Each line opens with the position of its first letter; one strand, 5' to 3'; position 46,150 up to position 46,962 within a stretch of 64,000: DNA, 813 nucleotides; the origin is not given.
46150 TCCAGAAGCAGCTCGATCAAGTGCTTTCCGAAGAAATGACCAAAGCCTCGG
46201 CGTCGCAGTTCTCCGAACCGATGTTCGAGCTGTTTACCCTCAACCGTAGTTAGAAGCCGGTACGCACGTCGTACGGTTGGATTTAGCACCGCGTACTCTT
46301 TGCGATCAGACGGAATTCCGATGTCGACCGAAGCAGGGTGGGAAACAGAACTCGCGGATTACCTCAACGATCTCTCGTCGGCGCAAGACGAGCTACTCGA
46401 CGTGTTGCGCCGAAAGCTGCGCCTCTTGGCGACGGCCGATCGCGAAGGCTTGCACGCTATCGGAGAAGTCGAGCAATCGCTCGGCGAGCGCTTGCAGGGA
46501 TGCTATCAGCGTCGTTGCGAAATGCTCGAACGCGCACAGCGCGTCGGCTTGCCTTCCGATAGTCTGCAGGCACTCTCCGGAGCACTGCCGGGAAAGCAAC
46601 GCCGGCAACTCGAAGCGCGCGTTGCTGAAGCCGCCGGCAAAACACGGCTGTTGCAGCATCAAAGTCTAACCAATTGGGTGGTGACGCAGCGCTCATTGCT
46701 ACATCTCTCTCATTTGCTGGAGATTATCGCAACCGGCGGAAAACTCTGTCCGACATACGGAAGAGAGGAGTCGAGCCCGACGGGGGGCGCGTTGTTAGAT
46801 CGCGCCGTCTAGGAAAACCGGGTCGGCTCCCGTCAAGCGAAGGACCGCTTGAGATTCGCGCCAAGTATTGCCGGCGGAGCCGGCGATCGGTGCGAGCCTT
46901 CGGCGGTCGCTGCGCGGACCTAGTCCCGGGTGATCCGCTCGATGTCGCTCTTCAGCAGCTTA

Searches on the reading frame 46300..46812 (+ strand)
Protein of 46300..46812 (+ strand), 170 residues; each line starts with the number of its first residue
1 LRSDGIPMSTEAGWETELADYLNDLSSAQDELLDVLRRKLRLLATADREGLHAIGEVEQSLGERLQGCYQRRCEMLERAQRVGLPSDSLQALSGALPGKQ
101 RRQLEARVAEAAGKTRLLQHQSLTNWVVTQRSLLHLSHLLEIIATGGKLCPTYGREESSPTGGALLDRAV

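Call 4: search_protein_families(library=ncbifam, proteins=[window:46300-46812:+], max_evalue=0.01)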
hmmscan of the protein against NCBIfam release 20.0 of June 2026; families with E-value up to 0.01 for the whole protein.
window:46300-46812:+ (170 aa): 0 families

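Call 41: search_protein_families(library=pfam, proteins=[window:46300-46812:+], max_evalue=0.01)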
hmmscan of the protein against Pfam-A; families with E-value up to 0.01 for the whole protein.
window:46300-46812:+ (170 aa): 1 family
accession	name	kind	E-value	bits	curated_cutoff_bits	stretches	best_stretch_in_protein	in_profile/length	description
PF05130.17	FlgN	-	1.9e-11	45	30.5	1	15-156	3-142/147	FlgN protein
